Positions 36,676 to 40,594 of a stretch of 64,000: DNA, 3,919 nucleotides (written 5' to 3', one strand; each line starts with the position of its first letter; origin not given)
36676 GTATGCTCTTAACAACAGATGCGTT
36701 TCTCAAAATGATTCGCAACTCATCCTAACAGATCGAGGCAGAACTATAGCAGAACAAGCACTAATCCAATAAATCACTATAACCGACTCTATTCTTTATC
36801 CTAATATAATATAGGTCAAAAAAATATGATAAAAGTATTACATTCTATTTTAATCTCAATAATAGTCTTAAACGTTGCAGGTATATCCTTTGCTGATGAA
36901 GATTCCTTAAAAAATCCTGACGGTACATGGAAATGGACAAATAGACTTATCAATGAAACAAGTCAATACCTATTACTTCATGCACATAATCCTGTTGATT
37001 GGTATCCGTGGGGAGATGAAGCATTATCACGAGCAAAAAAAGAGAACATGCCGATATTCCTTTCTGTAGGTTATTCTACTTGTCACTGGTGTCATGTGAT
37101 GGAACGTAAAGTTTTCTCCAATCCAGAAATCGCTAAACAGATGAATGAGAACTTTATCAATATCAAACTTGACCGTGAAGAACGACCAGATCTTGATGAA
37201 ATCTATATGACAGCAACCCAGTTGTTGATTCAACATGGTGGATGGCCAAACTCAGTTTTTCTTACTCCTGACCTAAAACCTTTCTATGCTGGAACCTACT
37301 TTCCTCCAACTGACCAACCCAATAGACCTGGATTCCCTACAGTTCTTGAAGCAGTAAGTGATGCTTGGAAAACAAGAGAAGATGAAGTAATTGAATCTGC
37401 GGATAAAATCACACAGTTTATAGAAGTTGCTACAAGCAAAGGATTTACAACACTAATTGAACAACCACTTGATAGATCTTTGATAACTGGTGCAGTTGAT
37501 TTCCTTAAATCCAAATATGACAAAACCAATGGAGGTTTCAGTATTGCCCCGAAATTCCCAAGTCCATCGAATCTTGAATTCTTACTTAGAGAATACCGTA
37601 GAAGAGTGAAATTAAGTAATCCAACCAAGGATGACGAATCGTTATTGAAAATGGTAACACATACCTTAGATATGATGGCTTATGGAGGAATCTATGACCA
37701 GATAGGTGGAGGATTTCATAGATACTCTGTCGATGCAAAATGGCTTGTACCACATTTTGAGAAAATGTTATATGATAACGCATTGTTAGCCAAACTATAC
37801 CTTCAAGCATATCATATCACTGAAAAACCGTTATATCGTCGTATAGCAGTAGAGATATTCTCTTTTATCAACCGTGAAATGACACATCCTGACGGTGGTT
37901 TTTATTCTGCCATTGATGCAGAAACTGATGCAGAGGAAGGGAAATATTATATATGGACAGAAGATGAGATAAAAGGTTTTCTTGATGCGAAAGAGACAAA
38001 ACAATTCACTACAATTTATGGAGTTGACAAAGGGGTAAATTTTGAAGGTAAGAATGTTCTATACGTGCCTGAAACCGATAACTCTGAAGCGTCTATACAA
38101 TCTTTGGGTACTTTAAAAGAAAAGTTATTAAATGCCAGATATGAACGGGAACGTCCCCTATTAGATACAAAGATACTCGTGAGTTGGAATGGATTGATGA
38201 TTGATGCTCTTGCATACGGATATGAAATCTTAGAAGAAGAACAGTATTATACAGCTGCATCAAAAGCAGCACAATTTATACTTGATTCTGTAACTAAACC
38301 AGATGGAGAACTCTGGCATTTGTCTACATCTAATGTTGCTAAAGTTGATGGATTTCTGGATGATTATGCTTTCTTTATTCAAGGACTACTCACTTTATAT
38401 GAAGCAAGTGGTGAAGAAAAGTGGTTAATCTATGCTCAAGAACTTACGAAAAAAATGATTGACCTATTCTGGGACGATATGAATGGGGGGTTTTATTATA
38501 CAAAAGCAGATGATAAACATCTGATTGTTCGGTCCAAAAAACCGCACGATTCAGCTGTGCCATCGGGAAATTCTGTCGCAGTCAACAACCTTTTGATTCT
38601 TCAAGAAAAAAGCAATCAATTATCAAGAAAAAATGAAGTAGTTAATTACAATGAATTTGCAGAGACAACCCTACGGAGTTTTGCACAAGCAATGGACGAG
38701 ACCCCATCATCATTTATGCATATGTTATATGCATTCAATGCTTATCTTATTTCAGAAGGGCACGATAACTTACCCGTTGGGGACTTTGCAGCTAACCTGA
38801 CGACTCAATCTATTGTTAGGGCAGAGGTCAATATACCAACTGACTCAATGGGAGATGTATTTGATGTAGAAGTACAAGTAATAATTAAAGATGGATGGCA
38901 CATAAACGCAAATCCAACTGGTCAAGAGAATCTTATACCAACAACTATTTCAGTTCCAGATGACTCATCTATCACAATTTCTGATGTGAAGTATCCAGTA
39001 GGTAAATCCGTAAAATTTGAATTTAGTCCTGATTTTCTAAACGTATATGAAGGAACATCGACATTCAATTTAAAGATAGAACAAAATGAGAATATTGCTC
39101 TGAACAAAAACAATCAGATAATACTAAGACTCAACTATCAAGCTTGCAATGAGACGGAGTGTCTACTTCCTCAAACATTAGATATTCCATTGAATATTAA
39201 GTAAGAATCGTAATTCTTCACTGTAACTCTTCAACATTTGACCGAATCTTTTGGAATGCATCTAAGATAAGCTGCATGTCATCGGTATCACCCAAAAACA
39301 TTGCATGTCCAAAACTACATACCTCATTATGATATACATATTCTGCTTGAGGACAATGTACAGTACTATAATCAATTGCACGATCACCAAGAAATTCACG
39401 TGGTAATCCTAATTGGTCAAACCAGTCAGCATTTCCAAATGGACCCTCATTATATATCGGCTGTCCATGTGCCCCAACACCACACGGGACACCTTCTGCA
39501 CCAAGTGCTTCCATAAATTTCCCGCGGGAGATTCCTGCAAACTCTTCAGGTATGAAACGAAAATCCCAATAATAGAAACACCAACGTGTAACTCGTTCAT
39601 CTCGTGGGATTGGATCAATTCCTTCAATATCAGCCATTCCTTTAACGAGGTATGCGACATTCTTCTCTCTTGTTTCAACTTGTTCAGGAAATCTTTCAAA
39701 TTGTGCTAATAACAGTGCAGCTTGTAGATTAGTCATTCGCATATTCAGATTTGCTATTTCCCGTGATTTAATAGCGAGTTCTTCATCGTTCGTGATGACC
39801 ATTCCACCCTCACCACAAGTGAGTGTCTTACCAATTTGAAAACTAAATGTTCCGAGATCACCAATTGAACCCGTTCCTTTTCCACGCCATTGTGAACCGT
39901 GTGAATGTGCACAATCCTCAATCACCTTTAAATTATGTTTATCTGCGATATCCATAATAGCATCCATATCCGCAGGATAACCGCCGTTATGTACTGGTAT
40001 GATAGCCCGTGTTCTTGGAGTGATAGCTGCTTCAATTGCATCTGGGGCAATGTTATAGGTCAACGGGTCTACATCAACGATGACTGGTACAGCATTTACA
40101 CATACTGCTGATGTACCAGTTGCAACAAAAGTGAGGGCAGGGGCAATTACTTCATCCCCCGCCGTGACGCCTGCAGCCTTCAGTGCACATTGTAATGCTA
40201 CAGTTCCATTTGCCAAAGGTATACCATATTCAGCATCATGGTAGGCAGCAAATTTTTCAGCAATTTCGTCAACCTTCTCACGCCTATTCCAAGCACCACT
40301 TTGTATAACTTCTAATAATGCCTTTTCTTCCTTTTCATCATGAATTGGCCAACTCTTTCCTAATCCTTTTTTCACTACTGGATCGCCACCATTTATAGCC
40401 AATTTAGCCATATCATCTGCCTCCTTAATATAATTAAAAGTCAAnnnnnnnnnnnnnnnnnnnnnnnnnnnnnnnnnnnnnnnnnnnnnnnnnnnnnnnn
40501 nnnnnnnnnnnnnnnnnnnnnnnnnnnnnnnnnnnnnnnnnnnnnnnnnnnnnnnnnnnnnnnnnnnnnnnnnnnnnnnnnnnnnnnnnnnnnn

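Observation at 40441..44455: Two adjacent exported internalin-like leucine-rich-repeat proteins (476 and 860 aa)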

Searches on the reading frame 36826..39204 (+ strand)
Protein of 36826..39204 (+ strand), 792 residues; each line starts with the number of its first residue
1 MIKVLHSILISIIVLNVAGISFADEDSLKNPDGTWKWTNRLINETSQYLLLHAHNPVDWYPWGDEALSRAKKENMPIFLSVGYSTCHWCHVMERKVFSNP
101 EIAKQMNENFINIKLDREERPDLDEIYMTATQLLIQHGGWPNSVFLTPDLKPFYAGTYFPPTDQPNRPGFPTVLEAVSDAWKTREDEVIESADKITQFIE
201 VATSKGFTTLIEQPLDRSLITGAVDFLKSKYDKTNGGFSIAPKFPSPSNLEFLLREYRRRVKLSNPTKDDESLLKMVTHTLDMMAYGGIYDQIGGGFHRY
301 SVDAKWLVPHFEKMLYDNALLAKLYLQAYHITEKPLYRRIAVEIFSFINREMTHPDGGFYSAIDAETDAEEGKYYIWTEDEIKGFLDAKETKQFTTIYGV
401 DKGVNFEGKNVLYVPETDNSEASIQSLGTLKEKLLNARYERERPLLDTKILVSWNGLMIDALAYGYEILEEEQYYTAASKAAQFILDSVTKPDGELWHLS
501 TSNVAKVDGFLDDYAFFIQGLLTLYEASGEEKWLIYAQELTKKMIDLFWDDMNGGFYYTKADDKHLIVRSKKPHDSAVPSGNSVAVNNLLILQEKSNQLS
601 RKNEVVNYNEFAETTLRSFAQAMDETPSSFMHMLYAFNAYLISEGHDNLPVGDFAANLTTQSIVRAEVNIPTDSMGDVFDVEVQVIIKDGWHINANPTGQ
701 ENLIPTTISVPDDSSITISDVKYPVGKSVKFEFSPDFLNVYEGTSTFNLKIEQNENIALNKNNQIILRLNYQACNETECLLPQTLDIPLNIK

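Call 3: search_protein_families(library=pfam, proteins=[window:36826-39204:+], max_evalue=0.01)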
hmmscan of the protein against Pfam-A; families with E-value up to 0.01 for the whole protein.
window:36826-39204:+ (792 aa): 6 families
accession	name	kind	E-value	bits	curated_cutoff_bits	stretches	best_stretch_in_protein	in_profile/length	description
PF03190.21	Thioredox_DsbH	-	1.9e-73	246.2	27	1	38-199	1-162/163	Protein of unknown function, DUF255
PF13899.12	Thioredoxin_7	-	1.4e-11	44.8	27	1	58-148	1-83/83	Thioredoxin-like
PF11412.14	DsbD_N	-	2.2e-08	34.6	25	1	663-786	4-114/119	Thiol:disulfide interchange protein DsbD, N-terminal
PF03663.20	Glyco_hydro_76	-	3.9e-05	23.8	25.9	1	461-553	162-259/366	Glycosyl hydrolase family 76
PF13098.12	Thioredoxin_2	-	0.00066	20.4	27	1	70-149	1-85/104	Thioredoxin-like domain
PF07470.19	Glyco_hydro_88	-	0.0031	17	26.6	0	461-558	82-176/352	Glycosyl Hydrolase Family 88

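Call 11: find_related_loci(query=window:36826-39204:+, collection=genome_contigs, flank=10000)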
Query window:36826-39204:+ (792 aa) in genome_contigs; peptide patterns used: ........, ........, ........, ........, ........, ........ (x = any residue, [..] = any of these).
600 stretches matched a pattern (row limit reached: there are more); 600 encode a relative of the query (tblastn E <= 1e-3); the best 80 are kept; 80 distinct loci.
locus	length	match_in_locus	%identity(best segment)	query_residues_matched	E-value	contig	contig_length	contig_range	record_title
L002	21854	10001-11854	63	23-646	0e+0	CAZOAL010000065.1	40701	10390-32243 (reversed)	MAG TPA_asm: uncultured bacterium isolate SRP119689_co1_304 genome assembly, contig: NODE_1145_length_40701_cov_26.84283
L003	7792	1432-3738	42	10-789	0e+0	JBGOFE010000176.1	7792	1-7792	MAG: Candidatus Fervidibacter sp. isolate 3300000865_6 GxsBSedJan11_1004516, whole genome shotgun sequence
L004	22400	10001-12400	41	21-791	0e+0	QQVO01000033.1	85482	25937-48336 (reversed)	MAG: Planctomycetota bacterium isolate MB_PLM_1 c_000000000072, whole genome shotgun sequence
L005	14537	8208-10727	39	1-787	0e+0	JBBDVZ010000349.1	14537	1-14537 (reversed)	MAG: Planctomycetaceae bacterium isolate LejiaC_61_11 Lejia_C_9608_length_14537_cov_6, whole genome shotgun sequence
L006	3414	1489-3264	49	38-638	0e+0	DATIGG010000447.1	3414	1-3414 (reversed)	MAG TPA_asm: Thermodesulfobacteriota bacterium isolate SMAG_U16415 k141_1666857, whole genome shotgun sequence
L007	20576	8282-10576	42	38-787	0e+0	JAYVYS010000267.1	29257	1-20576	MAG: Isosphaeraceae bacterium isolate GL85_UP_metabinner_48 GL85_UP_metabinner_48_266, whole genome shotgun sequence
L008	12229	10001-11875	46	4-643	0e+0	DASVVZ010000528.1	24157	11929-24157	MAG TPA_asm: Pyrinomonadaceae bacterium isolate SMAG_U3357 k141_457294, whole genome shotgun sequence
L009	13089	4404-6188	47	37-641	3e-178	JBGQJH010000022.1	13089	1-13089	MAG: Pyrinomonadaceae bacterium isolate OBJ2_061818_070_28 k141_222832_length_13089_cov_37.6606, whole genome shotgun se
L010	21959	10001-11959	44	6-675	2e-177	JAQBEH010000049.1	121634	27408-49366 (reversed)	MAG: Acidobacteriota bacterium isolate MAG_424_bin-23 424_bin-23_ctg-049, whole genome shotgun sequence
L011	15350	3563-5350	47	39-638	2e-177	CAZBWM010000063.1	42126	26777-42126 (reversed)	MAG TPA_asm: uncultured Planctomycetaceae bacterium isolate binchicken_co322_16 genome assembly, contig: NODE_1579_lengt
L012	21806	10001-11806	46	34-643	5e-177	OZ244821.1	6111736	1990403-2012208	MAG: Candidatus Poribacteria bacterium isolate f8e195d4-717b-4ac2-aaf5-fcbd41c48ae0 genome assembly, chromosome: 1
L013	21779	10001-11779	48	39-641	2e-175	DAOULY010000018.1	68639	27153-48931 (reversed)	MAG TPA_asm: Dehalococcoidia bacterium isolate W31_65 k127_505905, whole genome shotgun sequence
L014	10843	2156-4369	40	38-782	2e-175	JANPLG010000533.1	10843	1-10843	MAG: Actinomycetes bacterium isolate VAR_61_concoct_378 VAR_61_k141_2436980, whole genome shotgun sequence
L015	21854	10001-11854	48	36-665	0e+0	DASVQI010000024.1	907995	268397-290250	MAG TPA_asm: Pyrinomonadaceae bacterium isolate SMAG_U3204 k141_61710, whole genome shotgun sequence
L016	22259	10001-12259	40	38-789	3e-174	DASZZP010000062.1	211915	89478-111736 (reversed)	MAG TPA_asm: Thermoanaerobaculia bacterium isolate SMAG_U6239 k141_111690, whole genome shotgun sequence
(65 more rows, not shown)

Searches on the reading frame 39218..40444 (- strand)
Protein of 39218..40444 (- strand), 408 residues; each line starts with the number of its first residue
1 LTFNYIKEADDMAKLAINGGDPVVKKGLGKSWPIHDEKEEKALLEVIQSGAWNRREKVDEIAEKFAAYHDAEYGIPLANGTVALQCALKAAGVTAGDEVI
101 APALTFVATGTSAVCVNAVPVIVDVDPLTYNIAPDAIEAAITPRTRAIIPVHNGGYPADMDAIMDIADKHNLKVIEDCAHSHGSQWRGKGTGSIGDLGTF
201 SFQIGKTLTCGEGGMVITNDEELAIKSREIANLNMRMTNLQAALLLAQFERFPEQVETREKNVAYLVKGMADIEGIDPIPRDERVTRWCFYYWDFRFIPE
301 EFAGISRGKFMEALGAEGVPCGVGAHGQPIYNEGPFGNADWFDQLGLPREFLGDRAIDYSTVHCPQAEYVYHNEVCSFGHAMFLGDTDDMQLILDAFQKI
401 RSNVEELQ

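Call 3: search_protein_families(library=pfam, proteins=[window:39218-40444:-], max_evalue=0.01)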
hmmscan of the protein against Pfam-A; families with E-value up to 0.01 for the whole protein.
window:39218-40444:- (408 aa): 3 families
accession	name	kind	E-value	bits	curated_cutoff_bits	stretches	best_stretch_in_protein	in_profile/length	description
PF01041.23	DegT_DnrJ_EryC1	-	9.8e-91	305.1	19.8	1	35-325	3-307/360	DegT/DnrJ/EryC1/StrS aminotransferase family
PF01212.27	Beta_elim_lyase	-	3.3e-06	27.1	27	1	56-279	32-274/288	Beta-eliminating lyase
PF00155.27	Aminotran_1_2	-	0.00026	20.7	19.7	1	60-183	46-191/361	Aminotransferase class I and II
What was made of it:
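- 39218..40411 (-): DegT/DnrJ/EryC1-family sugar aminotransferase (397 aa), 29 nt downstream of B and probably co-transcribed. Pfam PF01041 E=1e-90 (call 3).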

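Call 47: search_protein_families(library=ncbifam, proteins=[window:39218-40411:-], max_evalue=0.001)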
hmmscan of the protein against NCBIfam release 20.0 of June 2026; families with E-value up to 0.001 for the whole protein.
window:39218-40411:- (397 aa): 22 families
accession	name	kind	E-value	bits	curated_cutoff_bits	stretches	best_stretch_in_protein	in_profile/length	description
TIGR04181.1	NHT_00031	hypoth_equivalog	4.7e-58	196.8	420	1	21-307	5-319/359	LegC family aminotransferase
NF008658.2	PRK11658.1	equivalog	4.3e-54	183.6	631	1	19-219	7-206/379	UDP-4-amino-4-deoxy-L-arabinose aminotransferase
TIGR03588.1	PseC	equivalog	3.7e-53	180.8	423.5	2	25-218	10-209/380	UDP-4-amino-4,6-dideoxy-N-acetyl-beta-L-altrosamine transaminase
NF008687.0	PRK11706.1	equivalog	8.1e-49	166.3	375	1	64-217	50-203/375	dTDP-4-amino-4,6-dideoxygalactose transaminase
TIGR04427.1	PLP_DesI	equivalog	1e-44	153.2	650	1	4-308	8-324/390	dTDP-4-dehydro-6-deoxyglucose aminotransferase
NF011936.0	PRK15407.1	equivalog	1.1e-44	152.9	423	2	76-213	104-241/440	lipopolysaccharide biosynthesis protein RfbH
TIGR02379.1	ECA_wecE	subfamily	2.1e-44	151.8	434.85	1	56-219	42-206/376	dTDP-4-amino-4,6-dideoxy-D-glucose transaminase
NF005816.0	PRK07682.1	equivalog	1.5e-07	30.4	620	1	43-166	71-202/390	aminotransferase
NF006569.0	PRK09082.1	subfamily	6.7e-07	28.7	420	1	44-171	73-207/386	methionine aminotransferase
NF004770.0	PRK06108.1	subfamily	9e-07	28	422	1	50-166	86-209/396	pyridoxal phosphate-dependent aminotransferase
NF004621.0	PRK05957.1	equivalog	1.2e-06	27.5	498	1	70-168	99-201/389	pyridoxal phosphate-dependent aminotransferase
NF005305.0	PRK06836.1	equivalog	4e-06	26.3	376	1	37-138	74-175/396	pyridoxal phosphate-dependent aminotransferase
NF004769.0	PRK06107.1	equivalog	1.1e-05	24.4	617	1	60-138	92-171/402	aspartate transaminase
NF005817.0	PRK07683.1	equivalog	1.2e-05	24.2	575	1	52-157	80-188/387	aminotransferase A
NF041364.1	GntC_guanitoxin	equivalog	2.6e-05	23.3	415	1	52-168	52-175/356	guanitoxin biosynthesis PLP-dependent (S)-gamma-hydroxy-L-arginine cyclodehydratase GntC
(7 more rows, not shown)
